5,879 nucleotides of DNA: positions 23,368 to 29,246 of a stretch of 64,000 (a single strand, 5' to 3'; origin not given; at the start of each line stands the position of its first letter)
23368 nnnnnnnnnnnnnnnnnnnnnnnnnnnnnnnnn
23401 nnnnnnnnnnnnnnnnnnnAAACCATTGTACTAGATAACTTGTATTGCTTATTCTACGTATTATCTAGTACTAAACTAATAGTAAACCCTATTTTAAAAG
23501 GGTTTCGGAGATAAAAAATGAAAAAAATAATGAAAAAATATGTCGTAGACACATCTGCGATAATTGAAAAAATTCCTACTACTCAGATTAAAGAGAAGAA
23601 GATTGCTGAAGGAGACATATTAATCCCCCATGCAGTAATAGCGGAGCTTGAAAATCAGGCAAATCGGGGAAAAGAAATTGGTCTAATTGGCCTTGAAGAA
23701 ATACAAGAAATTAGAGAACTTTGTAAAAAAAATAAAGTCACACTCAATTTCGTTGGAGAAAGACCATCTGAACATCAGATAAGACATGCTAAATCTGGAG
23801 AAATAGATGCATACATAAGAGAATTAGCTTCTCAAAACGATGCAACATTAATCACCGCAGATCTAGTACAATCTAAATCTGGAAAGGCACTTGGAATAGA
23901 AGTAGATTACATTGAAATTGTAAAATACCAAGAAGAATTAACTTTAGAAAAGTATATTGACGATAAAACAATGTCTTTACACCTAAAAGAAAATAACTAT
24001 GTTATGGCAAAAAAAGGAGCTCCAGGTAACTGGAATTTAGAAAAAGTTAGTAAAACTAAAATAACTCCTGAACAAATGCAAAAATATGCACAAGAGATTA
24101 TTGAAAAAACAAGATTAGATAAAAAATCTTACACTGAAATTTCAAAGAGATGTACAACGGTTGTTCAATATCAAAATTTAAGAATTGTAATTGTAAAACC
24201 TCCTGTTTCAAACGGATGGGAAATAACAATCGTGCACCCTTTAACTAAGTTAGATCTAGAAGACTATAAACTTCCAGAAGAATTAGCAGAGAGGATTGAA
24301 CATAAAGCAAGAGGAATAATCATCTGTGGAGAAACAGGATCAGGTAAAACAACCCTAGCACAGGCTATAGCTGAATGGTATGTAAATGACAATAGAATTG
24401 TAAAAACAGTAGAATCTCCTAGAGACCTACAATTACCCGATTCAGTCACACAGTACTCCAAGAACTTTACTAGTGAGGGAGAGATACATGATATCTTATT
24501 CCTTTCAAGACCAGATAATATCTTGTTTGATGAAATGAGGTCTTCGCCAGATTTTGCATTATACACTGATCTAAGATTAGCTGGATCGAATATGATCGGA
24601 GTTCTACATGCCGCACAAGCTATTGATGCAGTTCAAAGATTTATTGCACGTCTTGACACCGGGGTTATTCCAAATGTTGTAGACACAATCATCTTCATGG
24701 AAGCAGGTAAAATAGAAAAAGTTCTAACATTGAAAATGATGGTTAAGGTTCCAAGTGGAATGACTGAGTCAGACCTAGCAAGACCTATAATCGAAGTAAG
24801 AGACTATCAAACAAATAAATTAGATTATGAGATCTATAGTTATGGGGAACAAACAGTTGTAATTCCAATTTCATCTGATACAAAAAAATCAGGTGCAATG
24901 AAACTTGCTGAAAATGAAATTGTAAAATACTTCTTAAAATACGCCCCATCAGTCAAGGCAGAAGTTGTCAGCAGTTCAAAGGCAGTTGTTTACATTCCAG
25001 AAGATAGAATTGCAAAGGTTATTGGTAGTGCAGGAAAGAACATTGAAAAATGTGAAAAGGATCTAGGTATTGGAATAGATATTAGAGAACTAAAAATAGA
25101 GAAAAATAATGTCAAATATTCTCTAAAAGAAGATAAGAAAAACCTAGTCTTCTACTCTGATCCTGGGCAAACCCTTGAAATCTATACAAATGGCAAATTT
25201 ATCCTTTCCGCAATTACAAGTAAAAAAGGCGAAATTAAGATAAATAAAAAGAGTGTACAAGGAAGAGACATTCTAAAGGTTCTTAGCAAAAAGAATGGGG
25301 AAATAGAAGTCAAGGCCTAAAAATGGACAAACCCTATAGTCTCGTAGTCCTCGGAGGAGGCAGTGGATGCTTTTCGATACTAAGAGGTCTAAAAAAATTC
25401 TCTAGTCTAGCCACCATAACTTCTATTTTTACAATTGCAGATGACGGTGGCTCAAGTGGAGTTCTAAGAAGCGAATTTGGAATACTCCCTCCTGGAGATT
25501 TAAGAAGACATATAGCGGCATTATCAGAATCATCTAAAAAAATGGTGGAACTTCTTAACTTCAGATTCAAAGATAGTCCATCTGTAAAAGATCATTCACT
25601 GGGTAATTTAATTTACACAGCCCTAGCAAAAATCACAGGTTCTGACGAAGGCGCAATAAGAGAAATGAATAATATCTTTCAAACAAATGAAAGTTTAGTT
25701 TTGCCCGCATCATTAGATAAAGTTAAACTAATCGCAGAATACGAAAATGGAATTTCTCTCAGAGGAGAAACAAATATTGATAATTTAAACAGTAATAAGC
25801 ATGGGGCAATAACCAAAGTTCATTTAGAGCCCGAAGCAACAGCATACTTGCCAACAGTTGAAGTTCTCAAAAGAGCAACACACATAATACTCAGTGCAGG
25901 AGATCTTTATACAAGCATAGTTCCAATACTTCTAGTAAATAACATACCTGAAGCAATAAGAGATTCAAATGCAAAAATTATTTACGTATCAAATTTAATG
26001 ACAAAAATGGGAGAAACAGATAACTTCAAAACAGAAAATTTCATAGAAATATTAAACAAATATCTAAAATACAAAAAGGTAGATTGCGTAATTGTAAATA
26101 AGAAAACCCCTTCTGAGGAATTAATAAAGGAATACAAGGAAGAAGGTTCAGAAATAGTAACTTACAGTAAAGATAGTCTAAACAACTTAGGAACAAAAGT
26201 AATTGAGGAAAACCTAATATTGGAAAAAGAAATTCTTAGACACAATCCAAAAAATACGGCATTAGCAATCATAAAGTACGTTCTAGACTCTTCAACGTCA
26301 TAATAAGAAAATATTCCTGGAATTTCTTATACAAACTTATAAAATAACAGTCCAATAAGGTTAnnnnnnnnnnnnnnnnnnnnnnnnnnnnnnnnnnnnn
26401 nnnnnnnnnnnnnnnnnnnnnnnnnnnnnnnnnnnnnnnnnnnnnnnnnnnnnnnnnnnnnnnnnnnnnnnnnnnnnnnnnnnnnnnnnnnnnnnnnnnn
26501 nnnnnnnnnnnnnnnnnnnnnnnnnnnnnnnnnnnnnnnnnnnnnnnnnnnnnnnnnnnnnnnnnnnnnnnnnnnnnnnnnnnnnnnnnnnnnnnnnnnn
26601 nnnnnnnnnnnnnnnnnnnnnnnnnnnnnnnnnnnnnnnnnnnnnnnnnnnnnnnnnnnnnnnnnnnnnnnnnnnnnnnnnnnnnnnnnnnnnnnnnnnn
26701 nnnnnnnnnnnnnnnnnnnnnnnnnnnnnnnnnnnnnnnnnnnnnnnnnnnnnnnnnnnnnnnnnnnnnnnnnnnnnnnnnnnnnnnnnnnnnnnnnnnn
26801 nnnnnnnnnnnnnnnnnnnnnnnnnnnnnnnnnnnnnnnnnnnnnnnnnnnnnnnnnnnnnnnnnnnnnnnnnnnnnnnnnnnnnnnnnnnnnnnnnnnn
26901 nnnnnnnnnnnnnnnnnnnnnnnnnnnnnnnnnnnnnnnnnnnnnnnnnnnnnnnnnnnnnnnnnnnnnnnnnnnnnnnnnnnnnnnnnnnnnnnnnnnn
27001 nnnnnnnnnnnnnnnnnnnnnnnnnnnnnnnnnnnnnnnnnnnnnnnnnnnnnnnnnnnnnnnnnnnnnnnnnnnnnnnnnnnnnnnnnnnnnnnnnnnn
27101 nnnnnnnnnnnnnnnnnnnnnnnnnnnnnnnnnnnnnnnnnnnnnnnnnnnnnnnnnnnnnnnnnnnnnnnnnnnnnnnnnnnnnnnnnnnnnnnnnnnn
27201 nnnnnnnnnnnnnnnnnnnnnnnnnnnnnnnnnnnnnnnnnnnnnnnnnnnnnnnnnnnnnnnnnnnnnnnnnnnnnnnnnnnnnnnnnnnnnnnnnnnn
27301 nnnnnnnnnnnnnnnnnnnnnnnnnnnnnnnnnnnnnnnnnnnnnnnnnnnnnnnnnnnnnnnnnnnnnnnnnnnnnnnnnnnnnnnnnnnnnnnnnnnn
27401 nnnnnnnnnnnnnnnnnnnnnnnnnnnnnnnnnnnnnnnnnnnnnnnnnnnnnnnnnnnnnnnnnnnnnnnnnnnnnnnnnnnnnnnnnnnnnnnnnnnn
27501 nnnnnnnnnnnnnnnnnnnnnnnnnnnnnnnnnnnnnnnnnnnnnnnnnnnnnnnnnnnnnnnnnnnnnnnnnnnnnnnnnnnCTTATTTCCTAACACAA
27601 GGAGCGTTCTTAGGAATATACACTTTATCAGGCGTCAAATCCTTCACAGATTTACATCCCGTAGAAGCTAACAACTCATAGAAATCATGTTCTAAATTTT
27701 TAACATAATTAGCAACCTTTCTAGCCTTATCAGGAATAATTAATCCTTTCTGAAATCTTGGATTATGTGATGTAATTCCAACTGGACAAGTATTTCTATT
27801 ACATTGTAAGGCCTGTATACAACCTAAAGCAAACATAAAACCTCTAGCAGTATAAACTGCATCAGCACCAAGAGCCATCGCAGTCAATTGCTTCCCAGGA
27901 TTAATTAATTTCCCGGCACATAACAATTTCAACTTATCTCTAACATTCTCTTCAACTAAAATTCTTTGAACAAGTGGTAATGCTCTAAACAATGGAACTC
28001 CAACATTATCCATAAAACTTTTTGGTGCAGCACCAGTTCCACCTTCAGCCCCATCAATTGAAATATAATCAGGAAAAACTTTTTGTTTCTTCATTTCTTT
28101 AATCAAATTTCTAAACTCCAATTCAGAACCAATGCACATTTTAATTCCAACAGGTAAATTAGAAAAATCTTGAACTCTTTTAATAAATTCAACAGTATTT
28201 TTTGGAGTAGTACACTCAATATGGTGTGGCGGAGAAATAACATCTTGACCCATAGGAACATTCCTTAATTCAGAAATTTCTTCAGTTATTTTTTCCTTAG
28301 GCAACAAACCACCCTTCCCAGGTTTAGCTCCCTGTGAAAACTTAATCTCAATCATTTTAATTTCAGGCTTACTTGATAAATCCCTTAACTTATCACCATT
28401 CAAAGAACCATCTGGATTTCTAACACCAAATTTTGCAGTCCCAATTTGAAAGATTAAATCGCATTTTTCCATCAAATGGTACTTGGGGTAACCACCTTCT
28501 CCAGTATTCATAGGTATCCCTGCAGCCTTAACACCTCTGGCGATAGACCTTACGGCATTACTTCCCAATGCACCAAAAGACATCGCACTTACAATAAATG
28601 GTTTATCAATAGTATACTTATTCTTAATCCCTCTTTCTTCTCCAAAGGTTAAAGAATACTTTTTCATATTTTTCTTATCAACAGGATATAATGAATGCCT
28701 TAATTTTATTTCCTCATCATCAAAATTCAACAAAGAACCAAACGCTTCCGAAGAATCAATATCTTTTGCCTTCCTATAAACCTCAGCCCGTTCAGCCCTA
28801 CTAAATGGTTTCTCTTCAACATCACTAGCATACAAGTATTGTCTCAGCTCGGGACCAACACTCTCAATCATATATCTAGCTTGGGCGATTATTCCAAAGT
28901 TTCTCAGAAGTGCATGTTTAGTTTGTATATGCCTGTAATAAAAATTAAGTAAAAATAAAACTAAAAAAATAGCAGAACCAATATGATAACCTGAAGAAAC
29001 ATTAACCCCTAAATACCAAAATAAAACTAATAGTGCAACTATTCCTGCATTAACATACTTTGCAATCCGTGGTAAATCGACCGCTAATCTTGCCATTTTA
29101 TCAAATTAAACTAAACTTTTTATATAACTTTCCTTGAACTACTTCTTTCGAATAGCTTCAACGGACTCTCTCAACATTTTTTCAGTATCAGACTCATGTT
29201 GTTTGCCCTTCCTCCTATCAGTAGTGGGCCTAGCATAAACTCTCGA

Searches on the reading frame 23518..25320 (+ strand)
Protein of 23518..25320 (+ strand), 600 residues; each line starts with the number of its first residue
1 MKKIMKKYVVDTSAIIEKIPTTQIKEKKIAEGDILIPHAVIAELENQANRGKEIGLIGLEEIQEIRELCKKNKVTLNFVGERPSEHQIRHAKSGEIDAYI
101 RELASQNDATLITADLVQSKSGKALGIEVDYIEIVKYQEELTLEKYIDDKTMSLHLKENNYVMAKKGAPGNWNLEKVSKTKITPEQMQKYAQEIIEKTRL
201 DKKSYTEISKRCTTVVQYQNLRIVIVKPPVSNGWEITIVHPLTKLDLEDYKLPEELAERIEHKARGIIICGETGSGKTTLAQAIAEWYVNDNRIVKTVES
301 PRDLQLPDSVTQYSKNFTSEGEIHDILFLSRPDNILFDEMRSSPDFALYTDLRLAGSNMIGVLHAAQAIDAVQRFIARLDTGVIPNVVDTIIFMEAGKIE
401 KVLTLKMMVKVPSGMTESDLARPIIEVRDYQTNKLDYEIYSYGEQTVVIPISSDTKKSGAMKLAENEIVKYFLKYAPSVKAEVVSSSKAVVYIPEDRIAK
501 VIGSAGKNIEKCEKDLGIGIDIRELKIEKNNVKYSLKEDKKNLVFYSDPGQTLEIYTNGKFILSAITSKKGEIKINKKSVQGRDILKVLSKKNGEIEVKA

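Call 18: search_protein_families(library=pfam, proteins=[window:23518-25320:+], max_evalue=0.0001)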
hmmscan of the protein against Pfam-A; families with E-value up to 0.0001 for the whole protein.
window:23518-25320:+ (600 aa): 5 families
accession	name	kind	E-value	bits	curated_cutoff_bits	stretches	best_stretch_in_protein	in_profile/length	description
PF00437.27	T2SSE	-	1.9e-11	43.7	24.9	1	244-375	118-255/370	Type II/IV secretion system protein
PF01850.27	PIN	-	5.2e-10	40.4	23.6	1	8-117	1-113/120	PIN domain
PF20720.3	nSTAND3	-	5.8e-07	29.8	27.2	1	259-304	12-57/155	Novel STAND NTPase 3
PF13401.12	AAA_22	-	4.5e-06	27.4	27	1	263-301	4-42/130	AAA domain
PF13638.12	PIN_4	-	8.3e-06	26.6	21.9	1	8-104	1-96/132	PIN domain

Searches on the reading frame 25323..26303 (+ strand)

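Call 18: search_protein_families(library=pfam, proteins=[window:25323-26303:+], max_evalue=0.0001)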
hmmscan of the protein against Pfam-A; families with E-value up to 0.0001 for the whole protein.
window:25323-26303:+ (326 aa): 1 family
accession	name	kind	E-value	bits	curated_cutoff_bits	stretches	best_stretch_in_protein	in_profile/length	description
PF01933.23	CofD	-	2.1e-81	273.7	30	1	8-299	2-290/290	2-phospho-L-lactate transferase CofD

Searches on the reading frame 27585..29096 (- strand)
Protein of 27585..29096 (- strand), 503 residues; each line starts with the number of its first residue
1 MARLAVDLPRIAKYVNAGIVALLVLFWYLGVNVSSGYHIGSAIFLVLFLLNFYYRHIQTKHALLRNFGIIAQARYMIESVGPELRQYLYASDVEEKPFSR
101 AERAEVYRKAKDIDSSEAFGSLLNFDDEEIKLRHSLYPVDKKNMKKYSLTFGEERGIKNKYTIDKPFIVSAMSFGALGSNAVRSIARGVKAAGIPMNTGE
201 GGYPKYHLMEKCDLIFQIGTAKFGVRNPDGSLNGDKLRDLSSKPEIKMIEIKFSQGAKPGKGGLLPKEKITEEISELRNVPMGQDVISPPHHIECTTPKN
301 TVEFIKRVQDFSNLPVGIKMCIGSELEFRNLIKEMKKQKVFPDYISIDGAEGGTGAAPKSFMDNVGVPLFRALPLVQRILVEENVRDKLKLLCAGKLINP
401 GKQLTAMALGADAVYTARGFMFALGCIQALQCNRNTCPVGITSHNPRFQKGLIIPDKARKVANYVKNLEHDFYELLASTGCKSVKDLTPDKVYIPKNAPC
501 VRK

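Call 19: search_protein_families(library=pfam, proteins=[window:27585-29096:-], max_evalue=0.0001)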
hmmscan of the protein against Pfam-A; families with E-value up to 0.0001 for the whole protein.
window:27585-29096:- (503 aa): 2 families
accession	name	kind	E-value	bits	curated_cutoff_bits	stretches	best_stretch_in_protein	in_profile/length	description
PF01645.23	Glu_synthase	-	5.4e-89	299.4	20.4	1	146-481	52-368/369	Conserved region in glutamate synthase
PF01070.24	FMN_dh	-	2.8e-06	27.1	24.9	0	382-426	267-311/350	FMN-dependent dehydrogenase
